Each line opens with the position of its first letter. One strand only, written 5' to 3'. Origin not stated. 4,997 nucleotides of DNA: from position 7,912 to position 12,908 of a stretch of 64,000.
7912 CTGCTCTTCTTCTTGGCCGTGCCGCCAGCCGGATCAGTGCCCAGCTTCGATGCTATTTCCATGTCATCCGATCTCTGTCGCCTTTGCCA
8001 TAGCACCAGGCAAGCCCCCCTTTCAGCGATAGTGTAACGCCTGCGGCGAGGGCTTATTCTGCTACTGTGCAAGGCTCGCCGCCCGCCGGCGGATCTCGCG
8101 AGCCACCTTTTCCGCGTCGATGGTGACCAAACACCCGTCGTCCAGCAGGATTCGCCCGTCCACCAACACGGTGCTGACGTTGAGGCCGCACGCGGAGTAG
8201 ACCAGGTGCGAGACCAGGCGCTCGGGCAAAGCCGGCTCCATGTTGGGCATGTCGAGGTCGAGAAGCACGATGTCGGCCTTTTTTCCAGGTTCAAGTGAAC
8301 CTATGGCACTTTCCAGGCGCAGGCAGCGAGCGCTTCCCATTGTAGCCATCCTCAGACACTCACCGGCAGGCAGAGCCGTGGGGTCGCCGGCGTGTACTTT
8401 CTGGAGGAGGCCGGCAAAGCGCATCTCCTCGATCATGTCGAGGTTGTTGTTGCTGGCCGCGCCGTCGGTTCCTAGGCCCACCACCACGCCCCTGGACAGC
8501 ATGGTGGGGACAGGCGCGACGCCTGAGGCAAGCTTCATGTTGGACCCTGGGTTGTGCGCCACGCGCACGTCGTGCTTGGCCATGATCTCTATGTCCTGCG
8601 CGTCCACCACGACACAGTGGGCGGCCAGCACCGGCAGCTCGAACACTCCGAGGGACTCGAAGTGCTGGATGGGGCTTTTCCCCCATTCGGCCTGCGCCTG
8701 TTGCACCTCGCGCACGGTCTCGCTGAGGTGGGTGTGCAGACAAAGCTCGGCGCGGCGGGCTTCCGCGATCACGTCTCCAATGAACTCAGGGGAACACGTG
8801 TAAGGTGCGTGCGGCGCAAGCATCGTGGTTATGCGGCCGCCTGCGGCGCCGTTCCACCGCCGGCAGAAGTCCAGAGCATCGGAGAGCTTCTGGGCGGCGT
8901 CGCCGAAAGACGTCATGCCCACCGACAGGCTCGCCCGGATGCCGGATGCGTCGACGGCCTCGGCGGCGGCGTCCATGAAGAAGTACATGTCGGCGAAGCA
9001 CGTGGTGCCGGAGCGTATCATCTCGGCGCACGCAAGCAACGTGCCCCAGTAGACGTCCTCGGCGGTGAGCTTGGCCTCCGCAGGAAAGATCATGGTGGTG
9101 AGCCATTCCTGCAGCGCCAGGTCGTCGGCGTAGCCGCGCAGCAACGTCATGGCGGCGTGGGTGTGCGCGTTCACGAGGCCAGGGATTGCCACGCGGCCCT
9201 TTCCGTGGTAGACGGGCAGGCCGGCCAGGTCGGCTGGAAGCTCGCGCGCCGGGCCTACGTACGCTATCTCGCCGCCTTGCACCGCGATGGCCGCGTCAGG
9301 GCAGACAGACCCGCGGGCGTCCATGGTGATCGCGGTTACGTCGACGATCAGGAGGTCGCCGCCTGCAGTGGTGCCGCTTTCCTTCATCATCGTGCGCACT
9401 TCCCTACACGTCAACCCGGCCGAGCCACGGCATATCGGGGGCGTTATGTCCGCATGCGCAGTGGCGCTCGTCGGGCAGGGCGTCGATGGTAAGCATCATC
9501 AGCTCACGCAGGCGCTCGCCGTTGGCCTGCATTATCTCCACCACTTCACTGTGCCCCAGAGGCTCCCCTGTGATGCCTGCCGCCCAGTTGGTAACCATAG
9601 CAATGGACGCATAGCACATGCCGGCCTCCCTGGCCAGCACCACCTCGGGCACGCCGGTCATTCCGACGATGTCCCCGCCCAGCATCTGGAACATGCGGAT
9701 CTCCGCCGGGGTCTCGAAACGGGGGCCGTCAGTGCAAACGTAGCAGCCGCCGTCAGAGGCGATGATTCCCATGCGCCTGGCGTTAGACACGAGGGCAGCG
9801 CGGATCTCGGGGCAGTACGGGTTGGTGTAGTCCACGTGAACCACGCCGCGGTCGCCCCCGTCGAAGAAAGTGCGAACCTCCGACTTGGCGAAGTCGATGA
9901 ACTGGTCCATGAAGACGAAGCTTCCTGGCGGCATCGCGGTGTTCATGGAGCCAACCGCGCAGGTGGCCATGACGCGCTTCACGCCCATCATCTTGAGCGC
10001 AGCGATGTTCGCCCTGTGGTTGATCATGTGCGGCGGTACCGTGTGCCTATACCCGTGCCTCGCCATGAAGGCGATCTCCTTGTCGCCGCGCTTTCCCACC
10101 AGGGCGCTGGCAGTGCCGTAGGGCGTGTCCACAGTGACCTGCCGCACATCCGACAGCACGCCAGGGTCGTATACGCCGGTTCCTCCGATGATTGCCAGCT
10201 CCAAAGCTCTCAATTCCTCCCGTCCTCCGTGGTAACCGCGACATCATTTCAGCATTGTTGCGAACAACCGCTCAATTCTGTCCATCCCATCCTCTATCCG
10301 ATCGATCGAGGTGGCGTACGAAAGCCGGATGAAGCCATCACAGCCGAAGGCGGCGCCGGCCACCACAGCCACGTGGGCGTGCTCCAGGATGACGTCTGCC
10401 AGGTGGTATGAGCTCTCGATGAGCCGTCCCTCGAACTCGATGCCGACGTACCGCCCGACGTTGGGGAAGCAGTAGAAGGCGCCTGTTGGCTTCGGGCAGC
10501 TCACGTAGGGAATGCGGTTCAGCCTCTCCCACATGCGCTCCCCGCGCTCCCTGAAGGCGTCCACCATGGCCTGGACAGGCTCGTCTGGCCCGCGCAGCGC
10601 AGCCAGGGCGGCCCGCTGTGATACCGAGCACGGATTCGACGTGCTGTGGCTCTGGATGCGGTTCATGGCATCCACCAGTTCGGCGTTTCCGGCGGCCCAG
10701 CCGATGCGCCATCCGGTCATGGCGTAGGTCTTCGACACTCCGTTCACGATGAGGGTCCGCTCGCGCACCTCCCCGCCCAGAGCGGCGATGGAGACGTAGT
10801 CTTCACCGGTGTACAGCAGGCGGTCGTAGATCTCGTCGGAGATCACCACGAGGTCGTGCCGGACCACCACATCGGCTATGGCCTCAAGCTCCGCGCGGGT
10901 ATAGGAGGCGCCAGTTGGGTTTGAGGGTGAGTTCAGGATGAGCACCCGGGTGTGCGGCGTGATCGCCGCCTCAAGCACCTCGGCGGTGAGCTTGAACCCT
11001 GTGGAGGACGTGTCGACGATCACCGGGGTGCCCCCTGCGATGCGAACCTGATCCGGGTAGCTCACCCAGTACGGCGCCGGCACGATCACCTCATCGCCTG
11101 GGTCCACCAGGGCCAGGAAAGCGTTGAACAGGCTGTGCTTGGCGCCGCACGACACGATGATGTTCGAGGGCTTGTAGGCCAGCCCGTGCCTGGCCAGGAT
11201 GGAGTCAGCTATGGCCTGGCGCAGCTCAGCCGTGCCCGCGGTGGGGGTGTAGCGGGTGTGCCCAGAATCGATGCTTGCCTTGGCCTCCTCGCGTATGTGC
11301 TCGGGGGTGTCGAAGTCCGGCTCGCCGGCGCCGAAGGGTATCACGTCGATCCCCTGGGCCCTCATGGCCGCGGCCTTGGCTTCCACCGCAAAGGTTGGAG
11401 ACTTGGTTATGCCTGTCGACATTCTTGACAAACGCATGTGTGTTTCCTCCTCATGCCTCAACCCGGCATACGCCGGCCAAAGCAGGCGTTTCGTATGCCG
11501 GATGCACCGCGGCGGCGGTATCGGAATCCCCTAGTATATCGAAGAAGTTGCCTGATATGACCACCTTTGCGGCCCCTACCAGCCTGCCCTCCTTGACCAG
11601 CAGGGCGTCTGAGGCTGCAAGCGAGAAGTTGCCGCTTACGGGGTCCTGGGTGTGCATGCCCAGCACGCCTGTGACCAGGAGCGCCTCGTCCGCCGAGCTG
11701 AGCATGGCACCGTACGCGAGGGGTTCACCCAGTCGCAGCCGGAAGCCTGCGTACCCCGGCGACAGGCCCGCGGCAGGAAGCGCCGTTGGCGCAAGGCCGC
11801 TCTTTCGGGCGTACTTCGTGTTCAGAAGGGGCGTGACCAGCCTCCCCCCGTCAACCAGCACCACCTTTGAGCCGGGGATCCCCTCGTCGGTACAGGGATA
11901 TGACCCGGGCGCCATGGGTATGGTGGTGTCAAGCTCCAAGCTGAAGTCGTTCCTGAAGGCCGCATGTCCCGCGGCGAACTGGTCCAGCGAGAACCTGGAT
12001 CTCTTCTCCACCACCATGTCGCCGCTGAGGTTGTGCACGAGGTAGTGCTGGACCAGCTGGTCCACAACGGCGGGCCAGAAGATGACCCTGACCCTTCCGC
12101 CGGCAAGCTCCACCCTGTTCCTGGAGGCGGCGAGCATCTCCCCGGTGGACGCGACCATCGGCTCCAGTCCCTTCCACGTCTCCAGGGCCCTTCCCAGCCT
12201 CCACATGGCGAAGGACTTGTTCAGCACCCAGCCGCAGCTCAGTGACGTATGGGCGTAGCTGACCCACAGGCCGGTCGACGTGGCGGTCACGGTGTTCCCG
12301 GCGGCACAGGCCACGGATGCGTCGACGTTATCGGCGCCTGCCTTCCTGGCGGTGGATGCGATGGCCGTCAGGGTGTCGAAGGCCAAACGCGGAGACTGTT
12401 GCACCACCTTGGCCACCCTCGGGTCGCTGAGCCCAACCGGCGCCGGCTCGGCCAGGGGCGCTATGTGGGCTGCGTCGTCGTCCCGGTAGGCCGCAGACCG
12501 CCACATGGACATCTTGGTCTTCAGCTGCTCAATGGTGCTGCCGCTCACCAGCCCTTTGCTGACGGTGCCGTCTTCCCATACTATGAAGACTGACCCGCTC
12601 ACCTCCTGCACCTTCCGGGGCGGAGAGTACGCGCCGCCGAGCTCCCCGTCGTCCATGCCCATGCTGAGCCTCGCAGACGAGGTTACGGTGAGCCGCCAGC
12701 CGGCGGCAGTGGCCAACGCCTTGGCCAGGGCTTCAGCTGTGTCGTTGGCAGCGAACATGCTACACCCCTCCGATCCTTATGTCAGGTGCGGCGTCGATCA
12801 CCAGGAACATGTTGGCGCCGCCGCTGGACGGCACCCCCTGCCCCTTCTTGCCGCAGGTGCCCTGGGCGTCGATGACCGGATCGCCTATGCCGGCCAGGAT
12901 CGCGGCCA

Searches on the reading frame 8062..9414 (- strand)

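Call 27: search_protein_families(library=pfam, proteins=[window:8062-9414:-], max_evalue=0.0001)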
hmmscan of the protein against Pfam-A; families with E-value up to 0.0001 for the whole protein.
window:8062-9414:- (450 aa): 2 families
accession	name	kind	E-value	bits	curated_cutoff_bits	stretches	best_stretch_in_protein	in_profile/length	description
PF01979.26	Amidohydro_1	-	1.3e-77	261.8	25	1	76-422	2-344/345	Amidohydrolase family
PF07969.17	Amidohydro_3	-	3.4e-22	80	29.7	1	212-422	264-470/472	Amidohydrolase family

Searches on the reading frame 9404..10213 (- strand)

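Call 27: search_protein_families(library=pfam, proteins=[window:9404-10213:-], max_evalue=0.0001)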
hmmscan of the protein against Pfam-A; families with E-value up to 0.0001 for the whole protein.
window:9404-10213:- (269 aa): 1 family
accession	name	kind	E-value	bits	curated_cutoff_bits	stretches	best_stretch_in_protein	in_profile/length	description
PF01048.26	PNP_UDP_1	-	7.9e-48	163.3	25.1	1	6-239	2-228/233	Phosphorylase superfamily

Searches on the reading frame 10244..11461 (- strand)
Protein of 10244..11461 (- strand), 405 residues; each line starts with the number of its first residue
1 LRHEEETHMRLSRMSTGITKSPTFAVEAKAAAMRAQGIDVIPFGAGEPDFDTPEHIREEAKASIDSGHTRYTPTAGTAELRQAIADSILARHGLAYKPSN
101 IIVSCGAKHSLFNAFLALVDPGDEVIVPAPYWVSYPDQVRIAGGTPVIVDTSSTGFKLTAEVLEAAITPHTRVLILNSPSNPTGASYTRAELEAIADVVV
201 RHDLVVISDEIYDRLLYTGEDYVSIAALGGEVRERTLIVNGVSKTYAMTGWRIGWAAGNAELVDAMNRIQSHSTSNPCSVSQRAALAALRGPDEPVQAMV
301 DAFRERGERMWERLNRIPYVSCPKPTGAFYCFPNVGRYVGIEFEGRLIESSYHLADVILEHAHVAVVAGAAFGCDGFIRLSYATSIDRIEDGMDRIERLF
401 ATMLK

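Call 27: search_protein_families(library=pfam, proteins=[window:10244-11461:-], max_evalue=0.0001)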
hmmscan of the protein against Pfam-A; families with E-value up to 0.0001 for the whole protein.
window:10244-11461:- (405 aa): 2 families
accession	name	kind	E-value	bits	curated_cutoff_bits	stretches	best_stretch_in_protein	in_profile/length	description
PF00155.27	Aminotran_1_2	-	2.2e-80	271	19.7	1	39-396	2-361/361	Aminotransferase class I and II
PF01041.23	DegT_DnrJ_EryC1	-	1.2e-10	41.7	19.8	1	104-209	48-145/360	DegT/DnrJ/EryC1/StrS aminotransferase family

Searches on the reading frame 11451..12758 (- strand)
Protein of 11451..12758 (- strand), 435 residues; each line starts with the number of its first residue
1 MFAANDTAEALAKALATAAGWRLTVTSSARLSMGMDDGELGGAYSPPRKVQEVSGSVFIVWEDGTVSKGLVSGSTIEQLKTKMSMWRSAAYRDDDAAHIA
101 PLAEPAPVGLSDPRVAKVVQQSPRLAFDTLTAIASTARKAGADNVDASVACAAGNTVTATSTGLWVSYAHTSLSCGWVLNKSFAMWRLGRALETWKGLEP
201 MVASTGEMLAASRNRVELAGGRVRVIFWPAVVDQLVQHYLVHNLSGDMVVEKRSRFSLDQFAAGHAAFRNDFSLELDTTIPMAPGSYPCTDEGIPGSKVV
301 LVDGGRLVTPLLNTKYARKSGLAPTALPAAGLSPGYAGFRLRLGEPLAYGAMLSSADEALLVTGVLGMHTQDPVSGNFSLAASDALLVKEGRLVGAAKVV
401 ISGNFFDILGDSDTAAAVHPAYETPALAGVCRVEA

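Call 78: search_protein_families(library=pfam, proteins=[window:11451-12758:-], max_evalue=0.0001)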
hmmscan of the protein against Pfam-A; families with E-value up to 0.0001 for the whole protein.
window:11451-12758:- (435 aa): 1 family
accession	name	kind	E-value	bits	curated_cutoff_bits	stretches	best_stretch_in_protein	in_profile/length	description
PF19289.4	PmbA_TldD_3rd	-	2.2e-35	122.2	22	1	221-412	2-193/220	PmbA/TldA metallopeptidase C-terminal domain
